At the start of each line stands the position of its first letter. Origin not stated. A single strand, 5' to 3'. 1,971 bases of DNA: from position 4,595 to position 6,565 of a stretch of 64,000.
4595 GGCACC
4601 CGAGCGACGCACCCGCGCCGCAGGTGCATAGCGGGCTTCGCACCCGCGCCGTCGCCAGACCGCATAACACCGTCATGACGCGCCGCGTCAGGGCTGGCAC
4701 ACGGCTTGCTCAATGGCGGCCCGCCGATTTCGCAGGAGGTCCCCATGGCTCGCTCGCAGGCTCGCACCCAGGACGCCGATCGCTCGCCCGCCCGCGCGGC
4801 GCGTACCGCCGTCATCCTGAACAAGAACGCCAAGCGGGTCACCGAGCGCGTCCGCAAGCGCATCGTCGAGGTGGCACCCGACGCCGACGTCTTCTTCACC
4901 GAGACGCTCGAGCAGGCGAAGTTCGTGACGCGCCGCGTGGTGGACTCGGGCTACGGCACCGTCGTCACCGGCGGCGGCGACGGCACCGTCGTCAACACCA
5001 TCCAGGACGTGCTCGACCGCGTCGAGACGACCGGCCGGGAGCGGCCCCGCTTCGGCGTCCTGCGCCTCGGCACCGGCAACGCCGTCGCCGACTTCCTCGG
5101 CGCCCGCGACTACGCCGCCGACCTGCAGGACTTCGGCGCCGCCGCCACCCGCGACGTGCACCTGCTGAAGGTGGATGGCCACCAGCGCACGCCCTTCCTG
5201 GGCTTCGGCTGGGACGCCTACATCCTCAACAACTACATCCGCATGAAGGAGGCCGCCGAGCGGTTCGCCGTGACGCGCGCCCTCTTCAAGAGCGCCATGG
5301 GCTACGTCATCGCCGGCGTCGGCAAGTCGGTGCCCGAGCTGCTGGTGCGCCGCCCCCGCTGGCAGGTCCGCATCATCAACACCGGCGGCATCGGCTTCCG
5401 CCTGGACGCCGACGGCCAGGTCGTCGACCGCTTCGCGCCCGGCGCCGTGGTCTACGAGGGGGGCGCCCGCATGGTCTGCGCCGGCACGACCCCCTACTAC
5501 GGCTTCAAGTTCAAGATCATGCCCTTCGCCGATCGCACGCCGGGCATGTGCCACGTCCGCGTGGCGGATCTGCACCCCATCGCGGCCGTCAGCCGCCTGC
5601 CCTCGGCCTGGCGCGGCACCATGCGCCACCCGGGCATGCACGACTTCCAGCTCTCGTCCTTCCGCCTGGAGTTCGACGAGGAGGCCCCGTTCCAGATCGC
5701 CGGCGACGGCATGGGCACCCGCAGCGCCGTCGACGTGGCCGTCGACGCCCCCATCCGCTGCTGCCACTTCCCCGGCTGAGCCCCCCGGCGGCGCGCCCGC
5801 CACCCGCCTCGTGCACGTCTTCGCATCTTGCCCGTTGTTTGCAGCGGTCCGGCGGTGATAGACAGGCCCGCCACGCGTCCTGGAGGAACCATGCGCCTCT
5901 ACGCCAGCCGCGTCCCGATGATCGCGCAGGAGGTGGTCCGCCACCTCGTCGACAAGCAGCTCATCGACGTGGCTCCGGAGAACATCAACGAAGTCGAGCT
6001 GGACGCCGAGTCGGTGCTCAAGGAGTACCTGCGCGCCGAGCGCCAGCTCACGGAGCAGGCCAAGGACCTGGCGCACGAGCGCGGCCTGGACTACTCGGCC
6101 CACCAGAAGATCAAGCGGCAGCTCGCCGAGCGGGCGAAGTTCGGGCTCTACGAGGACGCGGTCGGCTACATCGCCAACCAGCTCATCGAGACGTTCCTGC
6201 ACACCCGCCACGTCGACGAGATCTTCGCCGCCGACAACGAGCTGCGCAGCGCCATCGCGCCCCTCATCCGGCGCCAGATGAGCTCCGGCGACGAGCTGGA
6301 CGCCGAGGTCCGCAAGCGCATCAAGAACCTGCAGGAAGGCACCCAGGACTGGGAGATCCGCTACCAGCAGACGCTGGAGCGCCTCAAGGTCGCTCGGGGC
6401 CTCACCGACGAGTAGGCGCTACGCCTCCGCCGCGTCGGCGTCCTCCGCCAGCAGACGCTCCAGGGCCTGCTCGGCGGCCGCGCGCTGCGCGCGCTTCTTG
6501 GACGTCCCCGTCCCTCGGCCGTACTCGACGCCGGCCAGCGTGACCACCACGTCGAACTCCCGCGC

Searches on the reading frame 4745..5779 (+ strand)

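Call 76: search_protein_families(library=pfam, proteins=[window:4747-5779:+], max_evalue=0.1)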
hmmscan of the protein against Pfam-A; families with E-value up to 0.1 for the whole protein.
window:4747-5779:+ (344 aa): 0 families

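Call 89: search_protein_families(library=pfam, proteins=[window:4745-5779:+], max_evalue=0.001)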
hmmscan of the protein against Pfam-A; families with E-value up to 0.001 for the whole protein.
window:4745-5779:+ (344 aa): 2 families
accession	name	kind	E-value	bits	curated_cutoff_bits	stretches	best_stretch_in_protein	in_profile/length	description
PF00781.29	DAGK_cat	-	9.7e-13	48.3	23.6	1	25-141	6-123/125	Diacylglycerol kinase catalytic domain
PF19279.4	YegS_C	-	0.00029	21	27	1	219-322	44-137/158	YegS C-terminal NAD kinase beta sandwich-like domain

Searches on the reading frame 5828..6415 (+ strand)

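Call 89: search_protein_families(library=pfam, proteins=[window:5828-6415:+], max_evalue=0.001)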
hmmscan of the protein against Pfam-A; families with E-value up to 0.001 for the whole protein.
window:5828-6415:+ (195 aa): 1 family
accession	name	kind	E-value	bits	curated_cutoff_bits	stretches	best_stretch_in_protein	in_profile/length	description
PF04368.18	DUF507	-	1.5e-31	110.3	24.7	1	22-192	1-182/182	Protein of unknown function (DUF507)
